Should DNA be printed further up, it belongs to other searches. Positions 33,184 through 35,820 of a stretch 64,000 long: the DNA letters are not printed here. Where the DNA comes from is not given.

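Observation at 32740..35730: GC-rich island encoding a 778-aa metallophosphoesterase-motif protein with a long K/R-rich coiled coil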

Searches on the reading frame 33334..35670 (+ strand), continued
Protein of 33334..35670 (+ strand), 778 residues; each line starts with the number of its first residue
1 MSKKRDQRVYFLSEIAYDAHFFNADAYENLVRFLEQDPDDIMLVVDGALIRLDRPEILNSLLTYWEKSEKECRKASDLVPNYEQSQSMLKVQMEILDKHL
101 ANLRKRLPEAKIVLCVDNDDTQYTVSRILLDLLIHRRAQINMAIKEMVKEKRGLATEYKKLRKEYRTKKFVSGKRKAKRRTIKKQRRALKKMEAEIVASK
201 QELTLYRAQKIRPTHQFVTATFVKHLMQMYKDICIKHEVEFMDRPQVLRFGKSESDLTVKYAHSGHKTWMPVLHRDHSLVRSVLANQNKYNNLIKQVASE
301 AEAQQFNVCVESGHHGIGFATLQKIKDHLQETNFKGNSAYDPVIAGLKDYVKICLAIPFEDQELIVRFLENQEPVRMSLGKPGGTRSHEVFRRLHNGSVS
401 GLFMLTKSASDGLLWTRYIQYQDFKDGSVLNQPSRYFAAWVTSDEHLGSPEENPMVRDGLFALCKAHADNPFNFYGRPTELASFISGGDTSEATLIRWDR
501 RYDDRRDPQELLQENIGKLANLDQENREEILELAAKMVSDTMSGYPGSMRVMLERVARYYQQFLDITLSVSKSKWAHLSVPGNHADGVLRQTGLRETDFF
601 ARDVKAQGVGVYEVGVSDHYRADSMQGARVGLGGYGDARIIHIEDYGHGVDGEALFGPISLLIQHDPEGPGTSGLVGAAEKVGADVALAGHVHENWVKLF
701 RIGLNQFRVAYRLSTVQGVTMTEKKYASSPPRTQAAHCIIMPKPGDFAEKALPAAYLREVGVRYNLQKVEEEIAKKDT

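Call 50: search_protein_families(library=padloc, proteins=[window:33334-35670:+, L005:12472-13563:+, L005:9104-9985:+, L013:6203-7537:+, L013:7527-7910:+, L013:5449-6210:+, L012:10322-10774:+, P0069, P0017], max_evalue=0.01)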
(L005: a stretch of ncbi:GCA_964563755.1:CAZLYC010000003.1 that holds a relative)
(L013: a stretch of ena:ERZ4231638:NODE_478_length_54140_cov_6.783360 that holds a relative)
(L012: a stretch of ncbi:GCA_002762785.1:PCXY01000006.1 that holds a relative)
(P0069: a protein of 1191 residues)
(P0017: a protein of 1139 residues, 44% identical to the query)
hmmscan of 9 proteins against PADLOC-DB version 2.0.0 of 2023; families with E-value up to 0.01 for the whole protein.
window:33334-35670:+ (778 aa): 0 families

L005:12472-13563:+ (363 aa): 11 families
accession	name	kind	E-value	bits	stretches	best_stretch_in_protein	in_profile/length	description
PDLC02196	IetA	-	3.3e-31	107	1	108-318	112-303/374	-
PDLC04232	IetA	-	4.8e-28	96.5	1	93-295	91-283/330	-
PDLC02195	IetA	-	4e-26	90.2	1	108-315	127-315/395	-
PDLC04231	IetA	-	8.5e-16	56.5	1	113-262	112-251/262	-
PDLC00915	TRIP13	-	1.9e-14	51.8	1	121-298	66-250/302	TRIP13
PDLC00914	TRIP13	-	7.7e-10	36.7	1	121-275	74-235/302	TRIP13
PDLC04140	mad8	-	3.5e-06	24.7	1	116-316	25-131/314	mads_8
PDLC03838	DolB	-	0.0004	17.8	1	117-143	165-191/375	-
PDLC00268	PtuA1|PtuA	-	0.0014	16.1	0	119-180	26-89/411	AAA ATPase domain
PDLC03977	PD-Lambda-1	-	0.0025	14.8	1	22-95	70-143/496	-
PDLC03976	PD-Lambda-1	-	0.0032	14.4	0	31-182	81-239/491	-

L005:9104-9985:+ (293 aa): 4 families
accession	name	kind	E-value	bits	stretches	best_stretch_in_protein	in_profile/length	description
PDLC05022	PDC-S45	-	3e-10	37.5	1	74-249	34-215/293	-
PDLC02960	RT-Protease_XI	-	1.1e-07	29.2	1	47-240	328-471/506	single gene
PDLC03855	LmuA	-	3.1e-05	21.5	1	83-284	17-197/425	-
PDLC04593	PDC-M35A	-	3.8e-05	21.6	1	154-248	74-173/216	-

L013:6203-7537:+ (444 aa): 10 families
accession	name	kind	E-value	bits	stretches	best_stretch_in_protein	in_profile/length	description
PDLC02196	IetA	-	3e-36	123.6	1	139-418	65-318/374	-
PDLC04232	IetA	-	5.3e-33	112.8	1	113-353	40-265/330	-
PDLC02195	IetA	-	7.5e-29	99.2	1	187-419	128-333/395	-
PDLC00915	TRIP13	-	3.7e-21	73.8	1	199-353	66-230/302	TRIP13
PDLC04231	IetA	-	6.5e-21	73.3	1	187-335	108-248/262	-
PDLC00914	TRIP13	-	2.2e-18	64.7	1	198-356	73-240/302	TRIP13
PDLC04140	mad8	-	2e-07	28.8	1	243-346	173-265/314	mads_8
PDLC03863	LmuB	-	0.00092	16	1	35-142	205-308/610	-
PDLC00580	JetC3|JetC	-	0.00098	15.5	1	18-145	224-351/1068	DUF3584 domain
PDLC00006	DruC1|DruC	-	0.0012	15.4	1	22-147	203-327/626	Unknown function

L013:7527-7910:+ (127 aa): 0 families

L013:5449-6210:+ (253 aa): 2 families
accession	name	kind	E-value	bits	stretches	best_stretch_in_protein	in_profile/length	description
PDLC02960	RT-Protease_XI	-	2.7e-07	28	1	27-202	313-471/506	single gene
PDLC02959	RT-Protease_XI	-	1.3e-05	22.3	1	28-203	317-475/510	single gene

L012:10322-10774:+ (150 aa): 0 families

P0069 (1191 aa): 0 families

P0017 (1139 aa): 0 families
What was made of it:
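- On IetAS / known anti-phage defence systems: X has no PADLOC hit (call 50).
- Closest known: IetAS. Same: In the archaeal loci an AAA ATPase and a serine protease are encoded together with X, and the AAA hits IetA models (call 50).
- The AAA matches PADLOC IetA models at E 3e-36 (call 50).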

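Call 51: search_protein_families(library=phrogs, proteins=[window:33334-35670:+, L005:12472-13563:+, L013:6203-7537:+, P0069, P0017], max_evalue=0.01)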
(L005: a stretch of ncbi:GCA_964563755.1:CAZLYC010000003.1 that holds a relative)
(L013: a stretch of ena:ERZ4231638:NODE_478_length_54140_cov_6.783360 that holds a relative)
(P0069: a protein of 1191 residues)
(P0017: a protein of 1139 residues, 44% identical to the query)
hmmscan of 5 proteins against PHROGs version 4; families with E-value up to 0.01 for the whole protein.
window:33334-35670:+ (778 aa): 0 families

L005:12472-13563:+ (363 aa): 25 families
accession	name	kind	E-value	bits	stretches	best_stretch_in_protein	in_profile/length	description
phrog_3757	-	unknown function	9.8e-39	134.8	1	111-312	119-303/367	-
phrog_10401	-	other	4.2e-32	112.7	1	105-310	447-633/667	ATPase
phrog_30773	-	unknown function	5.9e-29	101.9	1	81-269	159-345/666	-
phrog_8638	-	unknown function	9.2e-29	101.4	1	78-309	264-486/568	-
phrog_9172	-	unknown function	1.6e-27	97.6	1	118-315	107-299/509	-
phrog_7485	-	unknown function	1.6e-13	51.4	1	108-268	217-372/430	-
phrog_10440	-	unknown function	9.8e-11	41.8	1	119-336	233-423/483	-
phrog_2376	-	other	2e-09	38.3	1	119-295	75-225/363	ATPase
phrog_168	-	DNA, RNA and nucleotide metabolism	1.1e-08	36.2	1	120-196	44-114/314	clamp loader of DNA polymerase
phrog_4339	-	unknown function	1.2e-07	32.3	1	30-232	259-409/552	-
phrog_50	-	DNA, RNA and nucleotide metabolism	2.7e-06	27.7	1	25-143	315-394/570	DnaC-like helicase loader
phrog_5846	-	DNA, RNA and nucleotide metabolism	8.3e-06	26.3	1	118-196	38-108/380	clamp loader of DNA polymerase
phrog_11838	-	DNA, RNA and nucleotide metabolism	1.1e-05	25.7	1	119-207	41-123/420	clamp loader of DNA polymerase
phrog_4871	-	other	8.7e-05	22.1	0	117-143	495-521/764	ATP-dependent protease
phrog_3277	-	DNA, RNA and nucleotide metabolism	0.00021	22.2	1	118-190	10-86/168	DnaC-like helicase loader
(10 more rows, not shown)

L013:6203-7537:+ (444 aa): 24 families
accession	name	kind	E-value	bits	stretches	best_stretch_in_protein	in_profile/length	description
phrog_3757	-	unknown function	1.1e-46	161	1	97-425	37-327/367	-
phrog_10401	-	other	6.6e-36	125.2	1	63-417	381-651/667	ATPase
phrog_30773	-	unknown function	3.5e-29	102.6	1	159-350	159-350/666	-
phrog_9172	-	unknown function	1.9e-27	97.3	1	192-410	104-308/509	-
phrog_8638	-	unknown function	1.1e-20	74.8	1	137-359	248-464/568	-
phrog_168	-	DNA, RNA and nucleotide metabolism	1.7e-12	48.7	1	196-382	42-197/314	clamp loader of DNA polymerase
phrog_7485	-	unknown function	5e-12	46.5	1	87-393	131-396/430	-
phrog_4871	-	other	1.1e-07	31.7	2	224-355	251-376/764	ATP-dependent protease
phrog_5846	-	DNA, RNA and nucleotide metabolism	1.7e-07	31.9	1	165-274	18-108/380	clamp loader of DNA polymerase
phrog_7998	-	unknown function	3.4e-07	30.7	1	196-272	40-130/339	-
phrog_11838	-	DNA, RNA and nucleotide metabolism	4.1e-07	30.5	1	198-278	42-116/420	clamp loader of DNA polymerase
phrog_16448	-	other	7.1e-07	28.9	1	194-352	447-612/680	ATPase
phrog_2107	-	other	8.2e-07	29.9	1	197-243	4-50/201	thymidylate kinase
phrog_249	-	moron, auxiliary metabolic gene and host takeover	1.4e-06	28.9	1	86-347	74-291/380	porphyrin biosynthesis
phrog_1297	-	other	4.6e-06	26.9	1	198-316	27-148/356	ATPase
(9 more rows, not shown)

P0069 (1191 aa): 1 family
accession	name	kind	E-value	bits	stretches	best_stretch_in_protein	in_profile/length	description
phrog_1687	-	transcription regulation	0.0024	18.9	0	151-233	6-87/162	MarR family transcrition regulator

P0017 (1139 aa): 0 families

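Call 68: find_encoding_contigs(protein=P0051, flank=8000, max_places=1)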
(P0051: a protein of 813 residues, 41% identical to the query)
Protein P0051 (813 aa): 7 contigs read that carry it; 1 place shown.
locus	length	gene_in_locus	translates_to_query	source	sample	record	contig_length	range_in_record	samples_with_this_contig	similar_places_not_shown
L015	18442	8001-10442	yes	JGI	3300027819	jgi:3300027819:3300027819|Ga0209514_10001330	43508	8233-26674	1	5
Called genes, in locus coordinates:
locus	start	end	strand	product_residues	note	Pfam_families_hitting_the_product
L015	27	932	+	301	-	PF07963:N_methyl (weak)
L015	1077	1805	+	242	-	PF01628:HrcA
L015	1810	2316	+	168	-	PF01025:GrpE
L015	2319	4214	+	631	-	PF00012:HSP70, PF06723:MreB_Mbl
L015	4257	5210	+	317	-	-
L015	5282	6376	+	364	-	PF00226:DnaJ, PF01556:DnaJ_C, PF00684:DnaJ_CXXCXGXG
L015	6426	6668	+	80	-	PF15919:HicB_lk_antitox (weak)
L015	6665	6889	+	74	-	PF07927:HicA_toxin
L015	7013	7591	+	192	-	PF00583:Acetyltransf_1, PF13673:Acetyltransf_10, PF13508:Acetyltransf_7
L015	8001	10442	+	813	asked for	-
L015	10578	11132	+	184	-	PF04011:LemA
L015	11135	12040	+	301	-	PF01435:Peptidase_M48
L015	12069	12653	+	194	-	PF04542:Sigma70_r2, PF08281:Sigma70_r4_2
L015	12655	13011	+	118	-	-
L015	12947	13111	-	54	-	-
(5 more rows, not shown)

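Call 69: fold_search(model_id=the predicted structure, library=viral)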
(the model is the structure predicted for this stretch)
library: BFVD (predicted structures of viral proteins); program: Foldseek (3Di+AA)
matches with E <= 10: 540; with E <= 0.001: 4
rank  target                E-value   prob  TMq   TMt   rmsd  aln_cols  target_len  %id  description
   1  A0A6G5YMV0            1.1e-05  1.00  0.21  0.47  16.9       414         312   12  (no name in the UniProt tables at hand)
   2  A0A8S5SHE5            1.4e-05  1.00  0.25  0.45   5.6       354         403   10  DNA polymerase II small subunit [Siphoviridae sp. ctBCr48]
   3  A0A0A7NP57            6.7e-05  1.00  0.23  0.34   7.0       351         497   11  Calcineurin-like phosphoesterase domain-containing protein [Lactobacillus phage LfeInf]
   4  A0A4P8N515            2.6e-04  1.00  0.21  0.42  24.9       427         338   13  Metallo-dependent phosphatase [Rheinheimera phage vB_RspM_Barba19A]
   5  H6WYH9                5.0e-02  0.75  0.09  0.22  15.9       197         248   15  Tail related protein [Hafnia phage Enc34]
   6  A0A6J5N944            6.2e-02  0.99  0.11  0.08  22.2       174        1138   14  Uncharacterized protein [uncultured Caudovirales phage]
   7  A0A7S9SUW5            1.2e-01  0.87  0.11  0.23  21.3       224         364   12  (no name in the UniProt tables at hand)
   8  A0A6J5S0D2            1.2e-01  0.69  0.09  0.25  13.8       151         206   13  Uncharacterized protein [uncultured Caudovirales phage]
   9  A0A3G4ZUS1            1.3e-01  0.38  0.08  0.08  18.8       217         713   13  Putative orfan [Edafosvirus sp.]
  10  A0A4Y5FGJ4            1.4e-01  0.84  0.12  0.08  17.4       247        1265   10  Tape measure protein [Lactobacillus phage 3-521]
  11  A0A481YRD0            2.6e-01  0.89  0.11  0.12  27.2       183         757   15  non-specific serine/threonine protein kinase [Marseillevirus LCMAC101]
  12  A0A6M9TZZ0            2.6e-01  0.28  0.08  0.18  27.4       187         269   12  Uncharacterized protein [Drosophila-associated filamentous virus]
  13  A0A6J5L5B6            2.7e-01  0.33  0.11  0.20  24.1       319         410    7  Uncharacterized protein [uncultured Caudovirales phage]
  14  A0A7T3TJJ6            2.9e-01  0.77  0.11  0.22  21.7       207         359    9  (no name in the UniProt tables at hand)
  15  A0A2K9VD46            3.2e-01  0.57  0.11  0.21  21.0       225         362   13  Tellurite resistance protein [Lactobacillus phage Semele]
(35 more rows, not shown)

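Call 71: search_solved_structures(query=L013:6203-7537:+, max_evalue=1e-10)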
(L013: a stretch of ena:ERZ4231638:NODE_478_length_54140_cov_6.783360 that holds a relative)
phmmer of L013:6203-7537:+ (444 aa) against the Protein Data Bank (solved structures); distinct sequences matched with E-value up to 1e-10: 269 (the best 60 are shown).
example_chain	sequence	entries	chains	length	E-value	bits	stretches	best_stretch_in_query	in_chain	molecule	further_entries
5g4g_A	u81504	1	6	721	1.3e-64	222.2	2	153-344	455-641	VCP-LIKE ATPASE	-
5g4f_A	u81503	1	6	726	1.3e-64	222.1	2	153-344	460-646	VCP-LIKE ATPASE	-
5vc7_A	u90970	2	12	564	1.6e-64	221.8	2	157-344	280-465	VCP-like ATPase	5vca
6oaa_B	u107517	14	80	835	2.1e-60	208.2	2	145-350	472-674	Cell division control protein 48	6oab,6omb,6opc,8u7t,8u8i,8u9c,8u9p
8dar_A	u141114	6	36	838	2.2e-60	208.2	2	145-350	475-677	Cell division control protein 48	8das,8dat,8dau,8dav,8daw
6oa9_A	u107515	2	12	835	5.6e-60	206.9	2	145-350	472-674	Cell division control protein 48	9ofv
6chs_H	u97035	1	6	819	6.1e-60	206.7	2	157-351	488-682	Putative cell division control protein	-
7rlb_A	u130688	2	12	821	1.5e-59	205.4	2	149-351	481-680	Transitional endoplasmic reticulum ATPase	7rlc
7mdm_B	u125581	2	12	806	1.8e-59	205.2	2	134-351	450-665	Transitional endoplasmic reticulum ATPase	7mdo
7rlj_A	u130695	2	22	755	2.2e-59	204.9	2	149-352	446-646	Transitional endoplasmic reticulum ATPase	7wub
8yka_A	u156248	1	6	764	2.2e-59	204.9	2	149-352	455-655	Transitional endoplasmic reticulum ATPase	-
7rlh_A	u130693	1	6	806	2.3e-59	204.8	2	149-351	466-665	Transitional endoplasmic reticulum ATPase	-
7rlg_A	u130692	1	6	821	2.5e-59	204.7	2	149-351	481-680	Transitional endoplasmic reticulum ATPase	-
7y4w_A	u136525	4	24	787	2.5e-59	204.7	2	149-351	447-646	Transitional endoplasmic reticulum ATPase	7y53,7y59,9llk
5c18_A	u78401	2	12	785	2.5e-59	204.7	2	149-351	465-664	Transitional endoplasmic reticulum ATPase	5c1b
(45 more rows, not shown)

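Call 72: search_protein_families(library=ncbifam, proteins=[L013:6203-7537:+, L005:12472-13563:+, L013:5449-6210:+, L005:9104-9985:+], max_evalue=0.001)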
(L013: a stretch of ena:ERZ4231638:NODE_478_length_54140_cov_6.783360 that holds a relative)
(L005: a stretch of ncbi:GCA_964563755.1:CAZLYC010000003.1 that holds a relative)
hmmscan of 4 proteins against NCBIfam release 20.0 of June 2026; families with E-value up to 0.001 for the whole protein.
L013:6203-7537:+ (444 aa): 32 families (the best 25 are shown)
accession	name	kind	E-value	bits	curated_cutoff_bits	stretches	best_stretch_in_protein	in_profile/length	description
TIGR01243.1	CDC48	subfamily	6.4e-40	137.2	802.65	1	123-394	419-664/733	CDC48 family AAA ATPase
NF003069.1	PRK03992.1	subfamily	2.6e-39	135.4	500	1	39-353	4-321/379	proteasome-activating nucleotidase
NF041006.2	cell_div_CdvC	equivalog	2.8e-37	128.5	650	1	108-352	54-291/370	cell division protein CdvC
TIGR01242.2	TIGR01242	subfamily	5.3e-35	121.1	500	1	152-352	103-303/362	proteasome-activating nucleotidase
NF047747.1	PrtsmActNtasePan2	equivalog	6e-34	117.9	700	1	39-351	23-339/397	proteasome-activating nucleotidase Pan2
TIGR03689.1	pup_AAA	equivalog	1.9e-32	112.6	504.75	1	155-349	174-380/512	proteasome ATPase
NF047748.1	PrtsmActNtasePan1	equivalog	4.6e-32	111.5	750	1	30-351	14-336/405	proteasome-activating nucleotidase Pan1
TIGR01241.2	FtsH_fam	equivalog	5.9e-32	111.2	600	1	158-351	157-349/598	ATP-dependent zinc metalloprotease FtsH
NF042959.1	IteA_antiphage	equivalog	3.4e-31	108.7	510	1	169-356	98-277/367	anti-phage ATPase IteA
NF008004.0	PRK10733.1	equivalog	4.9e-25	87.6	1008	1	159-351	148-339/644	ATP-dependent zinc metalloprotease FtsH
NF009881.0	PRK13341.1-2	equivalog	2.6e-09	35.5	651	1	198-274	54-123/736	AAA family ATPase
NF003229.0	PRK04195.1-5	equivalog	1.5e-08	33.8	280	1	197-275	45-118/413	replication factor C large subunit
NF000868.0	PRK00080.1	equivalog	2.4e-08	33.2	282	1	198-351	53-197/330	Holliday junction branch migration DNA helicase RuvB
TIGR03922.1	T7SS_EccA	equivalog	2.9e-07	29.4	466.65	1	196-360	312-473/557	type VII secretion AAA-ATPase EccA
TIGR00635.1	ruvB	equivalog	1.1e-06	27.9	299.05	1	199-350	33-175/305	Holliday junction branch migration DNA helicase RuvB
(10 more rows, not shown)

L005:12472-13563:+ (363 aa): 23 families
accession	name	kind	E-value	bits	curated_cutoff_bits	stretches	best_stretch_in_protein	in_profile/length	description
TIGR01243.1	CDC48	subfamily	4.2e-52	177.4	802.65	1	71-335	439-691/733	CDC48 family AAA ATPase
NF003069.1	PRK03992.1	subfamily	2.8e-46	158.4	500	1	78-319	124-355/379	proteasome-activating nucleotidase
TIGR01242.2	TIGR01242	subfamily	3.1e-43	148.1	500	1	79-309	108-328/362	proteasome-activating nucleotidase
TIGR03689.1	pup_AAA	equivalog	3.8e-43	148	504.75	1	81-269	178-376/512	proteasome ATPase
NF041006.2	cell_div_CdvC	equivalog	4.6e-41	141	650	1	37-323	58-329/370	cell division protein CdvC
NF047748.1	PrtsmActNtasePan1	equivalog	9.8e-41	140.1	750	1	79-308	142-361/405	proteasome-activating nucleotidase Pan1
NF047747.1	PrtsmActNtasePan2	equivalog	3e-40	138.7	700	1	79-306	145-362/397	proteasome-activating nucleotidase Pan2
TIGR01241.2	FtsH_fam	equivalog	2e-34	119.4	600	1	74-309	151-375/598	ATP-dependent zinc metalloprotease FtsH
NF042959.1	IteA_antiphage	equivalog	8e-26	91.1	510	1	112-350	119-333/367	anti-phage ATPase IteA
NF008004.0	PRK10733.1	equivalog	1.9e-23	82.3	1008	1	83-270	150-334/644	ATP-dependent zinc metalloprotease FtsH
NF003229.0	PRK04195.1-5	equivalog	7.1e-08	31.6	280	1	118-212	44-129/413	replication factor C large subunit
NF005992.0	PRK08116.1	subfamily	4.3e-06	26.1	189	1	100-152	97-148/269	hypothetical protein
NF009881.0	PRK13341.1-2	equivalog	7.7e-06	24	651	1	121-196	55-123/736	AAA family ATPase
TIGR00382.1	clpX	equivalog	9.7e-06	24.8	370.75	1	121-198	120-198/414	ATP-dependent protease ATP-binding subunit ClpX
NF003745.1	PRK05342.1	equivalog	1.1e-05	24.5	359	1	121-199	112-191/418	ATP-dependent Clp protease ATP-binding subunit ClpX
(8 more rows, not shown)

L013:5449-6210:+ (253 aa): 2 families
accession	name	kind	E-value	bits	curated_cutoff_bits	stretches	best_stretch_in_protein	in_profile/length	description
TIGR02037.1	degP_htrA_DO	subfamily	1.4e-05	24.2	416.2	1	62-202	53-186/434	Do family serine endopeptidase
NF050055.1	SerProtHtrAMycob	equivalog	0.00048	19.2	800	0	34-183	198-331/502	serine protease HtrA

L005:9104-9985:+ (293 aa): 0 families
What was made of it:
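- The AAA matches CDC48, PAN and CdvC at least as well, and it is far below the NCBIfam IteA cut-off, 108.7 vs 510 bits (calls 71, 72).
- Tried and rejected: The IetA identity of the archaeal AAA is rejected as family membership, because it is a generic CDC48/PAN-like AAA (calls 71, 72).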
